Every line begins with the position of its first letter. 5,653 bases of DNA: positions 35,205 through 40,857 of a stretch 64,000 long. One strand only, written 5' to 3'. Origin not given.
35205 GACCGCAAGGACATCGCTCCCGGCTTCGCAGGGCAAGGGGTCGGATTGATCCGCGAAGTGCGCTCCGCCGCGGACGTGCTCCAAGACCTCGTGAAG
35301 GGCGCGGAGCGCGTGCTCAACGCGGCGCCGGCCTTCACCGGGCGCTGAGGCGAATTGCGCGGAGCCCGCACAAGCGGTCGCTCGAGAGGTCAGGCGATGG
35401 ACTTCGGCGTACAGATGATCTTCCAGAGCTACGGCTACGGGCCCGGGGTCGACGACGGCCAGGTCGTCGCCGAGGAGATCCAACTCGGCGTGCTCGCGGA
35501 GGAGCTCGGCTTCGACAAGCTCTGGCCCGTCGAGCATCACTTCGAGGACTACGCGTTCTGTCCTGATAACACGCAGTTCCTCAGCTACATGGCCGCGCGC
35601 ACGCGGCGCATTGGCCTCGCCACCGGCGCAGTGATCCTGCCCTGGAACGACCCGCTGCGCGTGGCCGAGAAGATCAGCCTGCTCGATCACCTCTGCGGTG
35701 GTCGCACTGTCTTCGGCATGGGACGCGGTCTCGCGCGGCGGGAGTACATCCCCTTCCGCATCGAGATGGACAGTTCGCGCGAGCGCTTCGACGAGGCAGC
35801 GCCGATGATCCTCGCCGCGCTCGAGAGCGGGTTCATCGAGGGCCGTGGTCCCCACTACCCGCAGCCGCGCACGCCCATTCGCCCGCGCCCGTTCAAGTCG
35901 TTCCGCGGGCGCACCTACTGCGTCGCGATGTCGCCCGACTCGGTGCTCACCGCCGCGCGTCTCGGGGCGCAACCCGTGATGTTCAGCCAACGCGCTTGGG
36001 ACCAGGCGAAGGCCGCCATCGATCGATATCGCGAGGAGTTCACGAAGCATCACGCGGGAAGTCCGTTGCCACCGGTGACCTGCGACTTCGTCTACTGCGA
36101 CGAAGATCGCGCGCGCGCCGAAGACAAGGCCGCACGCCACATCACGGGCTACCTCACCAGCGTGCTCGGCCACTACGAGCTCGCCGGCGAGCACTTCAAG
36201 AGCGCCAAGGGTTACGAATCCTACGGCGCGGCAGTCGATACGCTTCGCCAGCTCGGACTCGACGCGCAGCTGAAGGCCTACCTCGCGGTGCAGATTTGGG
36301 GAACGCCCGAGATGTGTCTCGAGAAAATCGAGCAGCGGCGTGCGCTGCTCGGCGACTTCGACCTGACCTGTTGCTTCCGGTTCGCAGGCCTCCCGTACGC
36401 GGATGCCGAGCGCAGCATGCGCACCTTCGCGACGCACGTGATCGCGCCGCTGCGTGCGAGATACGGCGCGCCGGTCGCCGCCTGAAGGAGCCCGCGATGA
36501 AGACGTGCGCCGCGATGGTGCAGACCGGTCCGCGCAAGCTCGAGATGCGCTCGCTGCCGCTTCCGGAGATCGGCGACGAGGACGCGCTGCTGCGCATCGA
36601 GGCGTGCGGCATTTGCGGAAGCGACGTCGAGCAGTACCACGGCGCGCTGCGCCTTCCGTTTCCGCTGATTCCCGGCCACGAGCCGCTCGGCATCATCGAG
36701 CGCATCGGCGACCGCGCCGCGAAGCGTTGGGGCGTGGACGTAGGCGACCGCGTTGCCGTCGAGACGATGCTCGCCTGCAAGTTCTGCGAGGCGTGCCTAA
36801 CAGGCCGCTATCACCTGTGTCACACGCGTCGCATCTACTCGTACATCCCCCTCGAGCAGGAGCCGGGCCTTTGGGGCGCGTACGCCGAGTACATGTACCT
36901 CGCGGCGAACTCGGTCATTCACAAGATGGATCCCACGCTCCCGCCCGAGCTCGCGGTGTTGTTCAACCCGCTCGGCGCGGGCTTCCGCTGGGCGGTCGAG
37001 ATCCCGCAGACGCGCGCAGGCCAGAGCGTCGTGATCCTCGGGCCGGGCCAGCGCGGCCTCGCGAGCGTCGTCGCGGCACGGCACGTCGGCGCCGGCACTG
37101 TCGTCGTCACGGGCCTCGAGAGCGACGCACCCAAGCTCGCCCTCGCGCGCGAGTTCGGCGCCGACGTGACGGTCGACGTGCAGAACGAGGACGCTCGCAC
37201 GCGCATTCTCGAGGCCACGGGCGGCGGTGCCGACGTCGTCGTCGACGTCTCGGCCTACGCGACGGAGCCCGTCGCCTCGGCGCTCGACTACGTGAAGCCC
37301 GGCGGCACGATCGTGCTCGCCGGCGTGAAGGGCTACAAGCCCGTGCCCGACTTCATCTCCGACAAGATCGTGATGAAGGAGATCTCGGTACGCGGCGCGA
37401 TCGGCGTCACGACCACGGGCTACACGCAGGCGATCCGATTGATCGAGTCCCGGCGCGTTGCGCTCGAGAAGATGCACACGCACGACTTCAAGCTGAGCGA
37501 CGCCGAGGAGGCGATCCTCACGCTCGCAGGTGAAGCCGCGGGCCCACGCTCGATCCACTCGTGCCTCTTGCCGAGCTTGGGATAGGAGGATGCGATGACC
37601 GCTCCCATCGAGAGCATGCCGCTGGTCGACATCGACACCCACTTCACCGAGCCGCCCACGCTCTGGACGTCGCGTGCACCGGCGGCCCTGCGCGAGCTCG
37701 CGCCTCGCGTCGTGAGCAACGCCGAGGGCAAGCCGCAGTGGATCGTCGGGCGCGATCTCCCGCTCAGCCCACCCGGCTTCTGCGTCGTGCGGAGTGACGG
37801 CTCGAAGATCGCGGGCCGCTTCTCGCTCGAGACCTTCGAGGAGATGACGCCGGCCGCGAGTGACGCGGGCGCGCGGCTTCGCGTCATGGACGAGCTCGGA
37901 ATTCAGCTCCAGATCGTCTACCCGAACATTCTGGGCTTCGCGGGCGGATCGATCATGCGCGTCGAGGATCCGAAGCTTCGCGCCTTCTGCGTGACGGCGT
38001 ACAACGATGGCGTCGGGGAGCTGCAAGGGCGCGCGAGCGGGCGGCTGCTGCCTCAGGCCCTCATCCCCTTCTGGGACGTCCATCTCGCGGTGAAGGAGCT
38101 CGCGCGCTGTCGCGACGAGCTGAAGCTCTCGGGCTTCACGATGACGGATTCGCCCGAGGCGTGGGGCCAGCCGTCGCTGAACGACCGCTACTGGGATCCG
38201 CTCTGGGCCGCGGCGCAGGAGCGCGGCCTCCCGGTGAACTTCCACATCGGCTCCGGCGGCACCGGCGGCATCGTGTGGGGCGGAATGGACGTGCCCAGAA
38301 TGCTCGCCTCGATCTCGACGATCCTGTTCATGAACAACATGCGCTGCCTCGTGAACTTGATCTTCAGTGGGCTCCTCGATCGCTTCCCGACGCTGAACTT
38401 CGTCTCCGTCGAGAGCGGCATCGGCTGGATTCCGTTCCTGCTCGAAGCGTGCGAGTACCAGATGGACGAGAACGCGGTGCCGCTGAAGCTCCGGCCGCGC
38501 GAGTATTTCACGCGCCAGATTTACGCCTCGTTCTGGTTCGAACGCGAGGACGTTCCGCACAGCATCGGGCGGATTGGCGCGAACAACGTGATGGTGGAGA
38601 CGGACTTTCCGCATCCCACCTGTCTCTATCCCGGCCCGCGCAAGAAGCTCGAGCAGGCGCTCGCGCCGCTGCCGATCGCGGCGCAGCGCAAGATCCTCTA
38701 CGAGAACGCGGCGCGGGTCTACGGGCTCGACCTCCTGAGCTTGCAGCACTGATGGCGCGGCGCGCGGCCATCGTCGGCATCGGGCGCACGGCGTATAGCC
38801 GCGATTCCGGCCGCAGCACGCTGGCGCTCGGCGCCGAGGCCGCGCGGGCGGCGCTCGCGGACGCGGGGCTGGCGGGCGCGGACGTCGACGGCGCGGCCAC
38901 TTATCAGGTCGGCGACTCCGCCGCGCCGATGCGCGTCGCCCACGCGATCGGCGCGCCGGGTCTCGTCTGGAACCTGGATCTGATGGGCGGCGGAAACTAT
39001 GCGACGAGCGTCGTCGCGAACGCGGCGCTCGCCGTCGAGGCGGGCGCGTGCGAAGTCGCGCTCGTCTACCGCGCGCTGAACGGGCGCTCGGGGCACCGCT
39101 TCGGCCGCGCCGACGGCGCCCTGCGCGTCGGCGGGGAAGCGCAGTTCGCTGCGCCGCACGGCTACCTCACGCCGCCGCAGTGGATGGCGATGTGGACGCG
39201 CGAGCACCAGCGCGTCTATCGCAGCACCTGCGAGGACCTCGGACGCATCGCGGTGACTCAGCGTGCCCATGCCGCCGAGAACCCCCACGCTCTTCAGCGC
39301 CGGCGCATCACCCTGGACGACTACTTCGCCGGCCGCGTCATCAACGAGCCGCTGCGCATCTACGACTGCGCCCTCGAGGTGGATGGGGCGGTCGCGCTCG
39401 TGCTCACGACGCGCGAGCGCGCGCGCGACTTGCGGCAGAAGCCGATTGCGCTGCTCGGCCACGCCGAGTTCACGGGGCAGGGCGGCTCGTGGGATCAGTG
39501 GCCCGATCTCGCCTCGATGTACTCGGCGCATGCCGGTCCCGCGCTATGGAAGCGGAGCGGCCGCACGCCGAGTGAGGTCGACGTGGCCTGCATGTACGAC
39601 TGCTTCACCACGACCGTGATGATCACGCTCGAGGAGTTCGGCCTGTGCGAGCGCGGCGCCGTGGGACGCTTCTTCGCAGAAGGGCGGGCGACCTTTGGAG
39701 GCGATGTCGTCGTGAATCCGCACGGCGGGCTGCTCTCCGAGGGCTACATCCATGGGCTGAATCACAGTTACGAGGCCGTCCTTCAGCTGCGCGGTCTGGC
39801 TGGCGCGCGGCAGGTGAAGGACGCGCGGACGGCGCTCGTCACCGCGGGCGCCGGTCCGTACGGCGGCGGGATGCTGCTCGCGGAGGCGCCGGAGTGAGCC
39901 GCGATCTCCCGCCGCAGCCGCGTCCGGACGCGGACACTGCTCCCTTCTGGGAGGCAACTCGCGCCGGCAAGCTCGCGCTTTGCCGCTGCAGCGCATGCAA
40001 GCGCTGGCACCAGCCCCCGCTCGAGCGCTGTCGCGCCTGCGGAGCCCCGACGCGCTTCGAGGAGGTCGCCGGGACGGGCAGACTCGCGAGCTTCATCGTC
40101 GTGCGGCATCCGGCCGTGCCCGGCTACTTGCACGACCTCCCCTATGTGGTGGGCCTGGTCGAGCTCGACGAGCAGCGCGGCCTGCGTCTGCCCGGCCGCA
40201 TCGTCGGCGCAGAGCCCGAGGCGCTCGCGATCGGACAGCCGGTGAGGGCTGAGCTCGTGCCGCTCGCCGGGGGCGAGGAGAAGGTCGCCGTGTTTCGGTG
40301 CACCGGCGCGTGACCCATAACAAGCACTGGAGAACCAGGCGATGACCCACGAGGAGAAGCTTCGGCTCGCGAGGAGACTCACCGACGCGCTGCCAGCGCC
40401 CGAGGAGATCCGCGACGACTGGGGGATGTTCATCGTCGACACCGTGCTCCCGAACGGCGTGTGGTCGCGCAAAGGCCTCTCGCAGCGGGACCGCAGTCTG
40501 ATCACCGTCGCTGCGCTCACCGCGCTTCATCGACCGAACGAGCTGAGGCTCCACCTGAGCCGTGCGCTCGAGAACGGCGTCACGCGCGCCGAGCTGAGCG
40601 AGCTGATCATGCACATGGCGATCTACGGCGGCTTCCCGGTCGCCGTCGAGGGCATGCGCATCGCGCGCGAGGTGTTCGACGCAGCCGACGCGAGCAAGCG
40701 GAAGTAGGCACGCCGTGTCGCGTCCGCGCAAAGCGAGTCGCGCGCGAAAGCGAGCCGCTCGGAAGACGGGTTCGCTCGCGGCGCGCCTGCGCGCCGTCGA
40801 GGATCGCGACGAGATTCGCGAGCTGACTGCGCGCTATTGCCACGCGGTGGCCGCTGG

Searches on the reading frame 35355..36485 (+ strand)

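Call 53: search_protein_families(library=pfam, proteins=[window:35355-36485:+], max_evalue=0.001)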
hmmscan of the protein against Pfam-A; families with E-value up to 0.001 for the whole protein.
window:35355-36485:+ (376 aa): 1 family
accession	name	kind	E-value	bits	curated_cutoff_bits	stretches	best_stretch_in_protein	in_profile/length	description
PF00296.26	Bac_luciferase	-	7.4e-53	180.4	27.9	1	23-332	6-311/314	Luciferase-like monooxygenase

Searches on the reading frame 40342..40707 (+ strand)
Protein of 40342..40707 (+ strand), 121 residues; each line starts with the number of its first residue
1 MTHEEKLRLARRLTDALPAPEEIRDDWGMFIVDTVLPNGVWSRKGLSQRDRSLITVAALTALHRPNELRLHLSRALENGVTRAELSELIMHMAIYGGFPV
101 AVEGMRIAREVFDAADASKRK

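Call 53: search_protein_families(library=pfam, proteins=[window:40342-40707:+], max_evalue=0.001)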
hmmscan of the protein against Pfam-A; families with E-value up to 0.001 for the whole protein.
window:40342-40707:+ (121 aa): 1 family
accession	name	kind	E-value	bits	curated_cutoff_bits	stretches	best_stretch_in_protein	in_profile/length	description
PF02627.25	CMD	-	7.3e-20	71.2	23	1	39-110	13-84/84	Carboxymuconolactone decarboxylase family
